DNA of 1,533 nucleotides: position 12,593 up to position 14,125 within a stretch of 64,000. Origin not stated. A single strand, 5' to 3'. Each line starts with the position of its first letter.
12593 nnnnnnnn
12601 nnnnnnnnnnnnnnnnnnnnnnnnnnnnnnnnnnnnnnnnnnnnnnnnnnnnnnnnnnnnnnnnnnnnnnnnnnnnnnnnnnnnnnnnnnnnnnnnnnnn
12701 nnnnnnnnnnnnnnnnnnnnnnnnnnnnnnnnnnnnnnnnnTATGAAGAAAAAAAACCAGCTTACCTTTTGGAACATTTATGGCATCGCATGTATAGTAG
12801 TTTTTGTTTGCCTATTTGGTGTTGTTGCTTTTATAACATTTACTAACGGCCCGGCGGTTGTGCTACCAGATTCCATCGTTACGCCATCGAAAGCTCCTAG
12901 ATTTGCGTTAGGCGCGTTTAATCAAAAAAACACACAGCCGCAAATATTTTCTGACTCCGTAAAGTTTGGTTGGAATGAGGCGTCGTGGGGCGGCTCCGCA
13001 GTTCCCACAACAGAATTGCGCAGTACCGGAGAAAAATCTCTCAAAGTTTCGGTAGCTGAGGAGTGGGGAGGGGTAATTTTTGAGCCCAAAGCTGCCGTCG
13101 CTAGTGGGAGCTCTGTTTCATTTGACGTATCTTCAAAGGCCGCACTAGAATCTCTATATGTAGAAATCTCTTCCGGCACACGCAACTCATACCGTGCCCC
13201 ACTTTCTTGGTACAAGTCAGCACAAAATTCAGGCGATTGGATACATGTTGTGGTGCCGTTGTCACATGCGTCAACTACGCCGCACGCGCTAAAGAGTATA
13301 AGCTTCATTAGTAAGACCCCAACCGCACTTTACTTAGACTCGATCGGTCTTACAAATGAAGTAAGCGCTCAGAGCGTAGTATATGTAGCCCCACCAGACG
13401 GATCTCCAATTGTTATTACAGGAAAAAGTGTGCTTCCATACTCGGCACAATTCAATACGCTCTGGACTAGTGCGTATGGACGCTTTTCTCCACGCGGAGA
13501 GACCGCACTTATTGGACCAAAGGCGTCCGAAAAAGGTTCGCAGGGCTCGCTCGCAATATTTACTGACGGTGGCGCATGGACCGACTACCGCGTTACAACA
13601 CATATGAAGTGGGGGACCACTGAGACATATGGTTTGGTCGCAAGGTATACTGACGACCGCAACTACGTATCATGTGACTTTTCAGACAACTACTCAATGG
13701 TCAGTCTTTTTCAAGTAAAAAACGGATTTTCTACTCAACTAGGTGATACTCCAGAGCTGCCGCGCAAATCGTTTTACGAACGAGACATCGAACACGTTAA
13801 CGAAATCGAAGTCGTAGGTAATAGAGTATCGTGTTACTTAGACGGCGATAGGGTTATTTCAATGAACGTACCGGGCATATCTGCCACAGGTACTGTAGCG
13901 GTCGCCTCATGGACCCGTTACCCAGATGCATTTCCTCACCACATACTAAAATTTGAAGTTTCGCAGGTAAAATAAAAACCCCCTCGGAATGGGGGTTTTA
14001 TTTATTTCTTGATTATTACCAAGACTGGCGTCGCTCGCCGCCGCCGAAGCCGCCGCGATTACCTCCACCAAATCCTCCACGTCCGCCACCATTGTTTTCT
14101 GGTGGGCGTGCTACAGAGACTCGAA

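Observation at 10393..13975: Fused PgaB-like deacetylase / PG-binding / PgaC-like GT2 synthase with a lectin-like partner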

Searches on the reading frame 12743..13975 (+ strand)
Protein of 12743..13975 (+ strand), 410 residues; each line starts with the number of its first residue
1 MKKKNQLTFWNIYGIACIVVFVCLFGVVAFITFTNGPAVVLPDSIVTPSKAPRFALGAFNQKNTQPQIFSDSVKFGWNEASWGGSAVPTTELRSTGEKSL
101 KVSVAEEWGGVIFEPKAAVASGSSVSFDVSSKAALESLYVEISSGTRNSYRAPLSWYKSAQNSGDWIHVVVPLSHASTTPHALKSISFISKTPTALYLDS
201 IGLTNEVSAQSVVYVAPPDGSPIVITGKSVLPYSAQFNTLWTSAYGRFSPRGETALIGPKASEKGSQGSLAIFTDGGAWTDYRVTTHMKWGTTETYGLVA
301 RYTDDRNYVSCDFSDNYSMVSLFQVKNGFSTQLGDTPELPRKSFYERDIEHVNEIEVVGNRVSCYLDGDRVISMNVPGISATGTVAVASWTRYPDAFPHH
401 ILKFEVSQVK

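Call 3: search_protein_families(library=pfam, proteins=[window:12743-13975:+], max_evalue=0.01)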
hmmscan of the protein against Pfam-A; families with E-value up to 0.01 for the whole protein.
window:12743-13975:+ (410 aa): 0 families

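Call 4: search_protein_families(library=ncbifam, proteins=[window:12743-13975:+], max_evalue=0.01)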
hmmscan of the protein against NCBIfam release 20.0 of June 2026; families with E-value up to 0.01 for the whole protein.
window:12743-13975:+ (410 aa): 0 families

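Call 6: search_solved_structures(query=window:12743-13975:+, max_evalue=10)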
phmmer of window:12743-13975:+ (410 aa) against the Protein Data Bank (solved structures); distinct sequences matched with E-value up to 10: 2.
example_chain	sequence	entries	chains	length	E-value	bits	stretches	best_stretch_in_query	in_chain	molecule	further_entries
9mwz_C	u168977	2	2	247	1.3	10.8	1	244-340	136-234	viral protein 3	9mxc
11lt_C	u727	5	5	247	1.3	10.7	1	244-339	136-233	Capsid protein VP3 | VP3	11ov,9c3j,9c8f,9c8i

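Call 13: find_homologous_proteins(query=window:12743-13975:+, max_evalue=0.001)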
Query window:12743-13975:+ (410 aa): 2 proteins with E <= 0.001 among 4646 candidates.
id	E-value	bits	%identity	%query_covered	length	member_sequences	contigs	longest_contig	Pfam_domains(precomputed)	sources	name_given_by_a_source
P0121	4.7e-275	929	100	100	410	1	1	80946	-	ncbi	-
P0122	4.8e-115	402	46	99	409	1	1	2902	-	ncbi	-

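Call 15: find_encoding_contigs(protein=P0122, flank=10000, max_places=3)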
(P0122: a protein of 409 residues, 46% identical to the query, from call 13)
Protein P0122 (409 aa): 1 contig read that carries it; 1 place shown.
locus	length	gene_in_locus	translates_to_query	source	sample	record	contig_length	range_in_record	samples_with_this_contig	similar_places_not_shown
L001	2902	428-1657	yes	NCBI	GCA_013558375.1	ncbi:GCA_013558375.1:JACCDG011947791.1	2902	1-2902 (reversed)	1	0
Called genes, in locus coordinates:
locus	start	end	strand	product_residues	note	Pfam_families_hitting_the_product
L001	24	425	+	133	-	-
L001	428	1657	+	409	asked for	-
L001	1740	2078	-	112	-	PF00076:RRM_1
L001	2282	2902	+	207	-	?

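Call 23: search_protein_representatives(protein=window:12743-13975:+)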
Query: 410 residues. Proteins with E-value up to 0.001 (for the whole library): 465; up to 1e-10: 124; up to 1e-30: 10. The best 150 are listed.
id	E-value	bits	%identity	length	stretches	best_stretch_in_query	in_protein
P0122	1.5e-115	402.4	47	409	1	5-408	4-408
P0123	1.4e-75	270.8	37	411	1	8-406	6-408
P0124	1.1e-45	172.3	33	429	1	9-405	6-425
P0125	8.1e-45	169.5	32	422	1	7-407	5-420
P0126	7.8e-42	159.7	29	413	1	9-404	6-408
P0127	1.2e-40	155.8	36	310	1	123-409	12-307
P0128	2.4e-40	154.8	31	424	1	8-407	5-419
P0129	5.1e-35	137.2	32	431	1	90-408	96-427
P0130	5.1e-35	137.2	28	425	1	6-405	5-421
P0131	1.2e-32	129.4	28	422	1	8-410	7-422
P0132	1.2e-30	122.9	39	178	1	240-407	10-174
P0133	1.4e-28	116.0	28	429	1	6-407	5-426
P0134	3.6e-28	114.7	28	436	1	43-408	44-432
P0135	4.1e-28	114.5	26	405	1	8-393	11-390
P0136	6.2e-28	113.9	27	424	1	9-407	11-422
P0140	3.7e-26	108.1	29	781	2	234-392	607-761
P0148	1.5e-22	96.2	28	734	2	117-391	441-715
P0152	3.0e-21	91.9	29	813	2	229-393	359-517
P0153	6.2e-21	90.9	31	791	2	199-390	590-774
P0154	1.1e-20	90.1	28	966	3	266-397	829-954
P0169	4.2e-18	81.5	28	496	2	227-392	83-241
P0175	2.4e-17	79.1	26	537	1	68-391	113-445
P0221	1.5e-12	63.3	23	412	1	5-391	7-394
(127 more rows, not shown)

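Call 24: search_protein_families(library=pfam, proteins=[P0123, P0124, P0125, P0128, P0140, P0148, P0152, P0154, P0169, P0175], max_evalue=0.01)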
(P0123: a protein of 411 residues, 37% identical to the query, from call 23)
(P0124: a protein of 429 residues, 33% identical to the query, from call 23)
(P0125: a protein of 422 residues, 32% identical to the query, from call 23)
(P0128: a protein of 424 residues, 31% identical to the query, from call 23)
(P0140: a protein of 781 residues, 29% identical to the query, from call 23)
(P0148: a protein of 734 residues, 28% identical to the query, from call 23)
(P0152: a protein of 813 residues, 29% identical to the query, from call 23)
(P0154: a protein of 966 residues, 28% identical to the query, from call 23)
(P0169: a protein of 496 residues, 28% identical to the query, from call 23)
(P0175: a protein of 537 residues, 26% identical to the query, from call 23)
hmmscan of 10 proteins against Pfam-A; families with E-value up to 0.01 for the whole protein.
P0123 (411 aa): 0 families

P0124 (429 aa): 0 families

P0125 (422 aa): 0 families

P0128 (424 aa): 0 families

P0140 (781 aa): 1 family
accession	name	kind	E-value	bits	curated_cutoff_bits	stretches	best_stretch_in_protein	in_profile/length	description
PF01522.26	Polysacc_deac_1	-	2.3e-17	63.6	23.1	1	155-306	3-116/124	Polysaccharide deacetylase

P0148 (734 aa): 1 family
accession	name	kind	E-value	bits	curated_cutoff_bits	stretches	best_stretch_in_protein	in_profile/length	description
PF01522.26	Polysacc_deac_1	-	1.5e-08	35.1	23.1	1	105-255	3-114/124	Polysaccharide deacetylase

P0152 (813 aa): 1 family
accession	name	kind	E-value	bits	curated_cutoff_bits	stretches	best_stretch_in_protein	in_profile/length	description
PF01522.26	Polysacc_deac_1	-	1.4e-13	51.4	23.1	1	142-292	2-113/124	Polysaccharide deacetylase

P0154 (966 aa): 12 families
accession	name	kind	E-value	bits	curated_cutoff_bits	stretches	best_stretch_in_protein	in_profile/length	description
PF06439.18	3keto-disac_hyd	-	1.9e-22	80.7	26.8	3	787-959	11-186/187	3-keto-disaccharide hydrolase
PF18998.6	Flg_new_2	-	4.1e-18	65.6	23.6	3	337-398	11-71/73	Divergent InlB B-repeat domain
PF19763.6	DUF6250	-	3.6e-09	37.1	26.9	0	881-950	96-159/165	Domain of unknown function (DUF6250)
PF21708.4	Glyco_hydro_59_C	-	5.9e-09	36.6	27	0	252-312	112-173/175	Galactocerebrosidase, C-terminal lectin domain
PF09224.18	DUF1961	-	1.2e-08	35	25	0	222-294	115-191/214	Domain of unknown function (DUF1961)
PF00041.27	fn3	-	2.2e-08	34.6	25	1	32-110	13-81/84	Fibronectin type III domain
PF22925.3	TS_C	-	3.6e-06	27.2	27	0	859-935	88-159/202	Trans-sialidase, C-terminal domain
PF05735.19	TSP_C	-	6.1e-06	26.6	25.6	0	645-682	36-74/198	Thrombospondin C-terminal region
PF03545.18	YopE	-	3e-05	24.5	25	0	495-548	12-64/70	Yersinia virulence determinant (YopE)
PF16656.11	Pur_ac_phosph_N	-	0.0008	20.4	30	1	32-96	12-80/93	Purple acid Phosphatase, N-terminal domain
PF00337.29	Gal-bind_lectin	-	0.00089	19.2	22.1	0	233-282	72-105/132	Galactoside-binding lectin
PF05610.16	DUF779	-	0.0094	16.6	25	0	368-385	14-31/94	Protein of unknown function (DUF779)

P0169 (496 aa): 0 families

P0175 (537 aa): 1 family
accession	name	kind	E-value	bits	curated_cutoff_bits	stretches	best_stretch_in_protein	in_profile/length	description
PF06439.18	3keto-disac_hyd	-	6.8e-05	23.4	26.8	1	292-460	10-186/187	3-keto-disaccharide hydrolase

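Call 26: find_homologous_proteins(query=A1, max_evalue=1e-10)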
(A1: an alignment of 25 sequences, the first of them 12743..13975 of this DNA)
Query A1 (25 sequences) (410 aa, profile of the alignment): 3 proteins with E <= 1e-10 among 8000 candidates.
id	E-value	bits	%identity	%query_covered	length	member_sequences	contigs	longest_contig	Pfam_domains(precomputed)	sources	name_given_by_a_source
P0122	1.2e-126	441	46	99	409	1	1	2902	-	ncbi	-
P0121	4.7e-117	409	100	100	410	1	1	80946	-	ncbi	-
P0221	1.0e-114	402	22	95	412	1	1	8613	-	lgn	-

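Call 29: find_related_loci(query=A2, collection=genome_contigs, flank=6000)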
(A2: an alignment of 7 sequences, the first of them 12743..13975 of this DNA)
Query A2 (410 aa) in genome_contigs; peptide patterns used: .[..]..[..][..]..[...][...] (x = any residue, [..] = any of these).
25 stretches matched a pattern; 7 encode a relative of the query (tblastn E <= 1e-3); 7 distinct loci.
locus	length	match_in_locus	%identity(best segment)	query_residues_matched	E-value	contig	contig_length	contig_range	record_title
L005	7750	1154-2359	36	9-406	2e-78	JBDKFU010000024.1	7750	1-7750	MAG: Candidatus Parcubacteria bacterium isolate farmington_2019_sw_WHONDRS-S19S_0053_B_bin.127 scaffold_195837, whole ge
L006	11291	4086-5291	37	9-406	8e-78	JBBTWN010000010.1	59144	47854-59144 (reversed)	MAG: Patescibacteria group bacterium isolate H41-bin081 H41_bin081_000000000010, whole genome shotgun sequence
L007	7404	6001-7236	29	9-406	9e-46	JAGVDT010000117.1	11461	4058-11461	MAG: Candidatus Paceibacterota bacterium isolate WC_15 c_000000009723, whole genome shotgun sequence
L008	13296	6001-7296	29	8-409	1e-42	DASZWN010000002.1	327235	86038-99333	MAG TPA_asm: Candidatus Paceibacterota bacterium isolate SMAG_U6158 k141_358405, whole genome shotgun sequence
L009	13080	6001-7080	28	52-409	7e-34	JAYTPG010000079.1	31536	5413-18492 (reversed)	MAG: Candidatus Kaiserbacteria bacterium isolate GFS_4339 GFS_4339_78, whole genome shotgun sequence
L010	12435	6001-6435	33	223-373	8e-15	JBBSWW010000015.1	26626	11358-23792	MAG: Nanoarchaeota archaeon isolate H52-bin077_1 H52_bin077_1_000000000015, whole genome shotgun sequence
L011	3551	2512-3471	30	230-407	2e-13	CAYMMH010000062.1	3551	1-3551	MAG TPA_asm: uncultured Gammaproteobacteria bacterium isolate SRP192927_co5_476 genome assembly, contig: NODE_65236_leng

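Call 43: predict_structure(alignment_id=A1)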
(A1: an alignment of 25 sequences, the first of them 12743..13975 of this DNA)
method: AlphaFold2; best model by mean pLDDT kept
length: 410 residues; sequences in the alignment: 25
mean_pLDDT: 85.6   pTM: 0.63
mean pLDDT of the five models: 85.6, 84.0, 82.9, 81.8, 80.9
residues with pLDDT >= 90: 233; 70-90: 128; 50-70: 21; < 50: 28
segments of 3 or more residues with pLDDT < 50: 36-61
pLDDT, mean of each block of 10 residues (from residue 1): 66 94 93 59 39 36 69 84 92 92 92 88 93 90 80 85 85 90 92 95 87 73 89 95 92 93 75 97 97 93 94 90 89 90 76 97 97 96 96 83 97
secondary structure, 60 per line:
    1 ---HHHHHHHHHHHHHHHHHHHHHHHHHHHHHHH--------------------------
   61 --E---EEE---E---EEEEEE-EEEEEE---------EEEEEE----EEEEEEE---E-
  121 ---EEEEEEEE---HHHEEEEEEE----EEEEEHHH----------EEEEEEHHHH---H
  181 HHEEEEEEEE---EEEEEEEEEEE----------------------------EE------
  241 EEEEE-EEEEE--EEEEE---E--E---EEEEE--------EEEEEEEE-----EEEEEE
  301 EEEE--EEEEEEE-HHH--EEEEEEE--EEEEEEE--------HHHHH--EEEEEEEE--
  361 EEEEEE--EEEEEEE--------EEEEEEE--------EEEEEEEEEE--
elements in order: H4-34 E67-69 E77-82 E84-89 E99-104 E109-115 E124-131 E138-144 E149-153 E167-172 H173-176 E183-190 E194-204 E241-245 E247-251 E254-258 E269-273 E282-289 E295-304 E307-313 E320-326 E329-335 H344-348 E351-358 E361-366 E369-375 E384-390 E399-408

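Call 55: search_protein_families(library=pfam, proteins=[L006:1615-4065:+, L007:2466-5147:+, L008:3395-5980:+, L009:3134-5809:+], max_evalue=0.05)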
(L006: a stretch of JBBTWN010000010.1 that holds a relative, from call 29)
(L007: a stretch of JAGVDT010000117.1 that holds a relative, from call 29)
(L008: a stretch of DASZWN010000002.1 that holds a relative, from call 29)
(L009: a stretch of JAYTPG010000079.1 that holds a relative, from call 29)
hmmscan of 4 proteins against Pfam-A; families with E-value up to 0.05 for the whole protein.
L006:1615-4065:+ (816 aa): 8 families
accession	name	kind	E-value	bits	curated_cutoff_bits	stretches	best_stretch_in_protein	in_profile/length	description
PF00535.33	Glycos_transf_2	-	1.4e-34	119.9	23.3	1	450-617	1-167/168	Glycosyl transferase family 2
PF13641.12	Glyco_tranf_2_3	-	4.1e-34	119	27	1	450-671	4-230/230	Glycosyltransferase like family 2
PF01522.26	Polysacc_deac_1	-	6.9e-24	84.6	23.1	1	82-182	5-105/124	Polysaccharide deacetylase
PF13632.12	Glyco_trans_2_3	-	1.4e-23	84.2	27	1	531-722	1-183/198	Glycosyl transferase family group 2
PF13506.12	Glyco_transf_21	-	3.6e-13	49.8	21.7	1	517-668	19-172/174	Glycosyl transferase family 21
PF03142.21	Chitin_synth_2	-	8.5e-08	31.7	27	1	522-611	195-286/527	Chitin synthase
PF10111.15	Glyco_tranf_2_2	-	3.2e-07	30.6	27.3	1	450-552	1-105/276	Glycosyltransferase like family 2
PF13704.12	Glyco_tranf_2_4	-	0.039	14.9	27.5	0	458-542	3-85/98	Glycosyl transferase family 2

L007:2466-5147:+ (893 aa): 10 families
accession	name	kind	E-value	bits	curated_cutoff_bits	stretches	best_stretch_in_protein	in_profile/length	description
PF13641.12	Glyco_tranf_2_3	-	8.9e-33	114.6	27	1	466-689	2-230/230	Glycosyltransferase like family 2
PF00535.33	Glycos_transf_2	-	4.7e-32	111.7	23.3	1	468-583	1-115/168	Glycosyl transferase family 2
PF01522.26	Polysacc_deac_1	-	4.6e-25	88.4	23.1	1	91-192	5-105/124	Polysaccharide deacetylase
PF13632.12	Glyco_trans_2_3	-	1.2e-18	68.1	27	1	551-752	3-193/198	Glycosyl transferase family group 2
PF13506.12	Glyco_transf_21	-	4.5e-14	52.7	21.7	1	533-686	17-172/174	Glycosyl transferase family 21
PF03142.21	Chitin_synth_2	-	8.4e-11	41.6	27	1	541-628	196-285/527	Chitin synthase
PF10111.15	Glyco_tranf_2_2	-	3.9e-07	30.3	27.3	1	468-567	1-102/276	Glycosyltransferase like family 2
PF01471.23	PG_binding_1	-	1.5e-05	25.5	23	1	312-355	2-44/57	Putative peptidoglycan binding domain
PF04748.18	Polysacc_deac_2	-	0.011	15.3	27.5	0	254-290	176-212/212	Divergent polysaccharide deacetylase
PF13704.12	Glyco_tranf_2_4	-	0.049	14.6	27.5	0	481-556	8-81/98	Glycosyl transferase family 2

L008:3395-5980:+ (861 aa): 8 families
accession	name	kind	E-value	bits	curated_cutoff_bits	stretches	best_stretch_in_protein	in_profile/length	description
PF13641.12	Glyco_tranf_2_3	-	4e-37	128.9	27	1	443-667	1-230/230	Glycosyltransferase like family 2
PF00535.33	Glycos_transf_2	-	1.4e-30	106.9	23.3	1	446-601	1-156/168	Glycosyl transferase family 2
PF13632.12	Glyco_trans_2_3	-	9.5e-23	81.5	27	1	527-734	1-196/198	Glycosyl transferase family group 2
PF01522.26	Polysacc_deac_1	-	3.8e-19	69.3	23.1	1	63-165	4-105/124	Polysaccharide deacetylase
PF13506.12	Glyco_transf_21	-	4.6e-17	62.5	21.7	1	511-664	17-172/174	Glycosyl transferase family 21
PF03142.21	Chitin_synth_2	-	6.8e-11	41.9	27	2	519-606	196-285/527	Chitin synthase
PF10111.15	Glyco_tranf_2_2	-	2.2e-09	37.6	27.3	1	446-547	1-104/276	Glycosyltransferase like family 2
PF01471.23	PG_binding_1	-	4e-06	27.4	23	1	285-349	2-57/57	Putative peptidoglycan binding domain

L009:3134-5809:+ (891 aa): 8 families
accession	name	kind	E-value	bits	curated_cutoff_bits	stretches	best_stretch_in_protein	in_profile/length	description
PF13641.12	Glyco_tranf_2_3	-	3.8e-32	112.6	27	1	440-663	2-230/230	Glycosyltransferase like family 2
PF00535.33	Glycos_transf_2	-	2.1e-28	99.8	23.3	1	442-560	1-119/168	Glycosyl transferase family 2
PF01522.26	Polysacc_deac_1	-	1.9e-26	92.9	23.1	1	63-166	3-105/124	Polysaccharide deacetylase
PF13632.12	Glyco_trans_2_3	-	7.6e-19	68.7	27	1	526-714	4-183/198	Glycosyl transferase family group 2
PF03142.21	Chitin_synth_2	-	5e-12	45.7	27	1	515-597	196-280/527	Chitin synthase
PF13506.12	Glyco_transf_21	-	9.2e-12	45.2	21.7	1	508-660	18-172/174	Glycosyl transferase family 21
PF10111.15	Glyco_tranf_2_2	-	7.4e-07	29.4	27.3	1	442-539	1-100/276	Glycosyltransferase like family 2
PF01471.23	PG_binding_1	-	0.00084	19.9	23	1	286-326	2-41/57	Putative peptidoglycan binding domain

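Call 61: search_protein_families(library=pfam, alignment_id=A1, max_evalue=1)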
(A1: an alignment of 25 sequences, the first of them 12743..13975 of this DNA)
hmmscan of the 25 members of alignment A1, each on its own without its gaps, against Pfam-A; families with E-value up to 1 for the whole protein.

A. member 1, window:12743-13975:+ (410 aa): 1 family
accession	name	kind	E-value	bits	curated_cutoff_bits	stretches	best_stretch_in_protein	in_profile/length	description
PF06439.18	3keto-disac_hyd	-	0.078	13.5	26.8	1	262-383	35-168/187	3-keto-disaccharide hydrolase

B. families by the number of members that match (of 25 scanned): 11 families
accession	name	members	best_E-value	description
PF06439.18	3keto-disac_hyd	7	0.0035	3-keto-disaccharide hydrolase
PF03425.19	CBM_11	1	0.0078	Carbohydrate binding domain (family 11)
PF13860.13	FlgD_ig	1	0.01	FlgD Ig-like domain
PF02337.22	Gag_p10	1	0.044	Retroviral GAG p10 protein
PF02369.22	Big_1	1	0.056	Bacterial Ig-like domain (group 1)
PF12685.13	SpoIIIAH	1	0.11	SpoIIIAH-like protein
PF23861.1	Ribophorin_II_2nd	1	0.16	Ribophorin II second domain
PF23944.1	DUF7278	1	0.19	Profilin-like domain of unknown function (DUF7278)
PF02553.20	CbiN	1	0.22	Cobalt transport protein component CbiN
PF17259.7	DUF5325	1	0.23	Family of unknown function (DUF5325)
PF18140.6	PCC_BT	1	0.25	Propionyl-coenzyme A carboxylase BT domain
